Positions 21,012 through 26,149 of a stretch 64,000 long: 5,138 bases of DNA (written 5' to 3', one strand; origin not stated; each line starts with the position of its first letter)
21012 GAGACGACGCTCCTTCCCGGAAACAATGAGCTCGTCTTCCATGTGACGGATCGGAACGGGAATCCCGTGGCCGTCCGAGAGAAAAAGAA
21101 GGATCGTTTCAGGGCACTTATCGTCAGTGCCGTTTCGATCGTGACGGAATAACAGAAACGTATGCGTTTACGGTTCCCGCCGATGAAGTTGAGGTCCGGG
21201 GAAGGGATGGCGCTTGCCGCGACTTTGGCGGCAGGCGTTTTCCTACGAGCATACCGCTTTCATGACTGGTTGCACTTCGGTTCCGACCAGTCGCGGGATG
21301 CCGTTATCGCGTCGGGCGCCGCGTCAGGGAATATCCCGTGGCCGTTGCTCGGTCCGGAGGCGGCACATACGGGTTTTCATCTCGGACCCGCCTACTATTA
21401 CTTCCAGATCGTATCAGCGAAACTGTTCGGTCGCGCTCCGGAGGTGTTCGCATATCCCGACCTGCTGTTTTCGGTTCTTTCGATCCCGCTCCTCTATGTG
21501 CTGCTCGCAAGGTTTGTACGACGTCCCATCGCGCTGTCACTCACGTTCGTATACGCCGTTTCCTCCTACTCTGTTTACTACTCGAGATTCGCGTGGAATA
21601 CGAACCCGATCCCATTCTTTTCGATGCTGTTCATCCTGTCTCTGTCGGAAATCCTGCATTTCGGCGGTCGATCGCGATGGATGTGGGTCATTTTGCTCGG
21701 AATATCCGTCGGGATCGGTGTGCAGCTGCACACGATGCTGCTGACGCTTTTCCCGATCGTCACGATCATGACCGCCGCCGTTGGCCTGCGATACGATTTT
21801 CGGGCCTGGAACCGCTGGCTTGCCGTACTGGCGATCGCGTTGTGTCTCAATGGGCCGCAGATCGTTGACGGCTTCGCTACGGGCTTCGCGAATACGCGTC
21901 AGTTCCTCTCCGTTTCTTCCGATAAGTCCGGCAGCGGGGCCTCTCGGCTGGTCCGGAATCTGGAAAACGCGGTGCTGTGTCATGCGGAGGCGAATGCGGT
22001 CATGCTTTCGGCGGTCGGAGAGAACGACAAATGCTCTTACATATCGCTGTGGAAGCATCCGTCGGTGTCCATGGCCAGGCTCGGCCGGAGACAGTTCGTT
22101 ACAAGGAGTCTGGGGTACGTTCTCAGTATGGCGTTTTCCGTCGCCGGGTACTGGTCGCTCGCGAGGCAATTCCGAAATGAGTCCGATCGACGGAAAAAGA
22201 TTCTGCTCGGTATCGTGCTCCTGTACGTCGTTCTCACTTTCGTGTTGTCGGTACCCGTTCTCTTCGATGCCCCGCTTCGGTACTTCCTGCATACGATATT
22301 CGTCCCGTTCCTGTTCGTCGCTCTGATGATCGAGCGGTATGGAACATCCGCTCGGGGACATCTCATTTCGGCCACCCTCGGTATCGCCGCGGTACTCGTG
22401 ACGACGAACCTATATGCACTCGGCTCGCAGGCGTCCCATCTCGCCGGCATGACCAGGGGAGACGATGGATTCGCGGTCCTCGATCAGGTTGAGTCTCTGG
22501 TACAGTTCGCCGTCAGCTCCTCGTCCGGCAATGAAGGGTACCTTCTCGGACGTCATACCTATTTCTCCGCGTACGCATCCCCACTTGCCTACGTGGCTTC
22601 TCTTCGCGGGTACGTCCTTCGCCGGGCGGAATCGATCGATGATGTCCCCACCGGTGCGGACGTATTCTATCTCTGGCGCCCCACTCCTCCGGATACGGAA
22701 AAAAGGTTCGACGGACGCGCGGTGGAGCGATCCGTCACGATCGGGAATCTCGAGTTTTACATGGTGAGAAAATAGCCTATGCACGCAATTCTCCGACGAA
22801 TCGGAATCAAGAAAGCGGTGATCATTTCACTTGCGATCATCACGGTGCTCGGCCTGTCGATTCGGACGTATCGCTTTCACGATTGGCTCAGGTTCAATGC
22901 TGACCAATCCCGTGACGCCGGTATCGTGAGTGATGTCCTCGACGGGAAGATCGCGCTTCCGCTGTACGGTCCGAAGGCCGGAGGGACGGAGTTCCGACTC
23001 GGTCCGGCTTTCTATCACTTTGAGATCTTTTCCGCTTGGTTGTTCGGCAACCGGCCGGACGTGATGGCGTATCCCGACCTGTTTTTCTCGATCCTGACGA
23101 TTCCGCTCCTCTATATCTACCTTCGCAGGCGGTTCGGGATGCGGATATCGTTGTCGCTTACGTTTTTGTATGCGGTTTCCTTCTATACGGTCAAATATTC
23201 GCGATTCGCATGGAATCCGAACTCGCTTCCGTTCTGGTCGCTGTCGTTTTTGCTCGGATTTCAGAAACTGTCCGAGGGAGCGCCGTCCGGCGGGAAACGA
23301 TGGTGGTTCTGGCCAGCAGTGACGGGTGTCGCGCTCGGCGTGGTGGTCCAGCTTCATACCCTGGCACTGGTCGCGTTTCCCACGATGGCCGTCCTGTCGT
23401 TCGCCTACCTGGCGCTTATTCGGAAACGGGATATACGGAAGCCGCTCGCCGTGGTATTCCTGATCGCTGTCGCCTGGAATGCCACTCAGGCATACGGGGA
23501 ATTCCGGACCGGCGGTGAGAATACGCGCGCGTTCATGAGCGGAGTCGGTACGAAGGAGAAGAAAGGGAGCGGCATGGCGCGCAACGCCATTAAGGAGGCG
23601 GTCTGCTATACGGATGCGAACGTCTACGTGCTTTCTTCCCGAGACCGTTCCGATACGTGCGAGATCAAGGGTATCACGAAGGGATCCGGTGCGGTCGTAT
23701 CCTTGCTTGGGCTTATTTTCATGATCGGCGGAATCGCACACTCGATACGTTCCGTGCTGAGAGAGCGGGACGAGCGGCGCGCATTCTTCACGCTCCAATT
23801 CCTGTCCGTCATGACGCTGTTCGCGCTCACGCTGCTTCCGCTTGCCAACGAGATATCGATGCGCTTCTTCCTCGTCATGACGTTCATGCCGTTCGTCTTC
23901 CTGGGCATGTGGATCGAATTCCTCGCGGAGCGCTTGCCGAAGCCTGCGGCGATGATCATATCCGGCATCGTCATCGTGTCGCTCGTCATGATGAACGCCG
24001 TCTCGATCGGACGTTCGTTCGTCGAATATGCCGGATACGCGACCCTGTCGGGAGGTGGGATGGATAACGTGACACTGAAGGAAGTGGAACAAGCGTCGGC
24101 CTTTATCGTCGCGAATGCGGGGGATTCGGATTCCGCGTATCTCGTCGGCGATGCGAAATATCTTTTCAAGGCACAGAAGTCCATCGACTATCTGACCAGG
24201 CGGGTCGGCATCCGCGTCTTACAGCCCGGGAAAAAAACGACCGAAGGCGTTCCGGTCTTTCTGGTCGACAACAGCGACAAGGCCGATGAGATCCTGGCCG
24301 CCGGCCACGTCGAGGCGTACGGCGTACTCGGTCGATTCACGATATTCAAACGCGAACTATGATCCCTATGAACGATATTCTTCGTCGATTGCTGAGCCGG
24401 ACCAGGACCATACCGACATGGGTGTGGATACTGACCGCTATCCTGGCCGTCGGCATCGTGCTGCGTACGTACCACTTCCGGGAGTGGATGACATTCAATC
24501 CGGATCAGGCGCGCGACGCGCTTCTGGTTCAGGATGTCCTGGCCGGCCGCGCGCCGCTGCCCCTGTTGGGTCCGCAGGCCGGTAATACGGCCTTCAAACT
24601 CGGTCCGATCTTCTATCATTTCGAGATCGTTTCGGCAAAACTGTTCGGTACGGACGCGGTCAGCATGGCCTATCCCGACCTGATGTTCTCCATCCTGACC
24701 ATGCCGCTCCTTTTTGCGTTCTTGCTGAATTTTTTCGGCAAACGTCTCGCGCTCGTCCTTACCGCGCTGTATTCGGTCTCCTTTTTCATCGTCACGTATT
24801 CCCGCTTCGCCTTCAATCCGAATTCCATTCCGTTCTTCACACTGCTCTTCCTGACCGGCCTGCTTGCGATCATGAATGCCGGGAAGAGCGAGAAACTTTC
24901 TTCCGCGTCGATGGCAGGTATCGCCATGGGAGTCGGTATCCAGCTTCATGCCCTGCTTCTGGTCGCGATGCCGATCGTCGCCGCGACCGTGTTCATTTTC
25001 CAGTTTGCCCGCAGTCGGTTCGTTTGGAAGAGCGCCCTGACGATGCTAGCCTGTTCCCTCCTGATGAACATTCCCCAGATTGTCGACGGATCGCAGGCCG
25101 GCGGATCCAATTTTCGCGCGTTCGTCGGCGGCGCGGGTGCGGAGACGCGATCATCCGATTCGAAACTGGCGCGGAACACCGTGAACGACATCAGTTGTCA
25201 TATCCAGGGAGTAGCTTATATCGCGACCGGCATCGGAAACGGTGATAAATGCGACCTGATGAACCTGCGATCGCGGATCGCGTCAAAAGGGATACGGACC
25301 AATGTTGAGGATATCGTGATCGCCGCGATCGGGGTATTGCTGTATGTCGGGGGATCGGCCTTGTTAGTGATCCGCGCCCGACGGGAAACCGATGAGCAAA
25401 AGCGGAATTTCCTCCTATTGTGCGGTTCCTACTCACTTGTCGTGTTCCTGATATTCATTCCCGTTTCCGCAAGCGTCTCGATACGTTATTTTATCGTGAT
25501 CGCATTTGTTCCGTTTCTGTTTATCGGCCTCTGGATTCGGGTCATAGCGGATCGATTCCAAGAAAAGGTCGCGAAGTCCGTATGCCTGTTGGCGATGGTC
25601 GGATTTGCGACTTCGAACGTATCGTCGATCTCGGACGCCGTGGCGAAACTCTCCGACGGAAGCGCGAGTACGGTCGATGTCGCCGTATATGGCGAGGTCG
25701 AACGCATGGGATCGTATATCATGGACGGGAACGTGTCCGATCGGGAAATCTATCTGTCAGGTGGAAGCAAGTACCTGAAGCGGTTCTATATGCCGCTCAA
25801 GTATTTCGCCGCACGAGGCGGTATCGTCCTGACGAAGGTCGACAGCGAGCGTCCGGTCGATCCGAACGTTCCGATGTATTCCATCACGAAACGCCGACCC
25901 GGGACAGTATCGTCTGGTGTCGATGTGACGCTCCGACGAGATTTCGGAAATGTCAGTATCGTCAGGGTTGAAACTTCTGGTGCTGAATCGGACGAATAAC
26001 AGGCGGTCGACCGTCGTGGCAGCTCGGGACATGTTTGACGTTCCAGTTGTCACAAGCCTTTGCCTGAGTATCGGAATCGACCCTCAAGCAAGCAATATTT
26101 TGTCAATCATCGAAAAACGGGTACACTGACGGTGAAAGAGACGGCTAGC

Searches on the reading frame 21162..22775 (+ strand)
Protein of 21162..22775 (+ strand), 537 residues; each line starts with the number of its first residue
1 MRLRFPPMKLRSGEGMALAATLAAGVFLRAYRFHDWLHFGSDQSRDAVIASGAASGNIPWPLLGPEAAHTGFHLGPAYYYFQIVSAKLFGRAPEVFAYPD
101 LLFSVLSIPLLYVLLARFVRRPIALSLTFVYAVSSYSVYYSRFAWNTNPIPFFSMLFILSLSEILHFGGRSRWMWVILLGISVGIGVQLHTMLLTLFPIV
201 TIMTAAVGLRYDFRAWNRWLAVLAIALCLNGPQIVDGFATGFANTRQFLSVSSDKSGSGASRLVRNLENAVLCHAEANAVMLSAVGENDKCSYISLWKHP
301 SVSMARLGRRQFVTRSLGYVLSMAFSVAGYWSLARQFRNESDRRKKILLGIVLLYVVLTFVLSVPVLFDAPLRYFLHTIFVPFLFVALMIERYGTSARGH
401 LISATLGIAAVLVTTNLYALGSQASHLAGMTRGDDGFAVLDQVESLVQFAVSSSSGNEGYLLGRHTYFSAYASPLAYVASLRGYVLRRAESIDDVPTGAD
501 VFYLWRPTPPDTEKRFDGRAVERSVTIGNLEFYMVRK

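Call 11: search_protein_families(library=pfam, proteins=[window:21162-22775:+], max_evalue=0.001)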
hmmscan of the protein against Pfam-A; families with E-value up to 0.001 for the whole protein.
window:21162-22775:+ (537 aa): 1 family
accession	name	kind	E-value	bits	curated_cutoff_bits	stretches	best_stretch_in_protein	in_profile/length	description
PF13231.12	PMT_2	-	1.2e-06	29.2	26.1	1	76-232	4-156/160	Dolichyl-phosphate-mannose-protein mannosyltransferase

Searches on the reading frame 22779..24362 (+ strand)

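Call 12: search_protein_families(library=pfam, proteins=[window:22779-24362:+], max_evalue=0.001)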
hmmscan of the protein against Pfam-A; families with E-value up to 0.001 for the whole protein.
window:22779-24362:+ (527 aa): 1 family
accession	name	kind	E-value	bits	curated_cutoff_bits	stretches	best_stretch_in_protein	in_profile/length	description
PF13231.12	PMT_2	-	7.9e-07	29.9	26.1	1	82-232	10-150/160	Dolichyl-phosphate-mannose-protein mannosyltransferase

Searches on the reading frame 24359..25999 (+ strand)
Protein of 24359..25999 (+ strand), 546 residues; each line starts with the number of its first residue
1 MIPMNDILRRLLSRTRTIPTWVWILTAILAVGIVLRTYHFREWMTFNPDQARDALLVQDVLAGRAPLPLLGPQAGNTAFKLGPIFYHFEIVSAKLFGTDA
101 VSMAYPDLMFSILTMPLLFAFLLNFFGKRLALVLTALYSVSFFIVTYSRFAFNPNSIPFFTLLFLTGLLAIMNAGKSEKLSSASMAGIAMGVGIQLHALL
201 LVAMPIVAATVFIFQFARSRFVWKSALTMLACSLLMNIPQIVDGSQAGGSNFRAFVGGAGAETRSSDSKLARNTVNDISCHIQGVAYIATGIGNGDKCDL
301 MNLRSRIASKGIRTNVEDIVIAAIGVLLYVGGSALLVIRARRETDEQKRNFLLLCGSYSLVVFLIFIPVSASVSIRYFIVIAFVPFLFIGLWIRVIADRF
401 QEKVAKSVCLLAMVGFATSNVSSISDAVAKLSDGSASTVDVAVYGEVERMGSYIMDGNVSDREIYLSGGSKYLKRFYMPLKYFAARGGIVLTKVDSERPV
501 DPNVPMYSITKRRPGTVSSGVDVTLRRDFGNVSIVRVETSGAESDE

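Call 12: search_protein_families(library=pfam, proteins=[window:24359-25999:+], max_evalue=0.001)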
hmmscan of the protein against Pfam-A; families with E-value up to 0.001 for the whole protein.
window:24359-25999:+ (546 aa): 1 family
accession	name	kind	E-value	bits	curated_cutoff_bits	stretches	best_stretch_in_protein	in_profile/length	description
PF13231.12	PMT_2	-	3.4e-08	34.3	26.1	1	83-240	4-157/160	Dolichyl-phosphate-mannose-protein mannosyltransferase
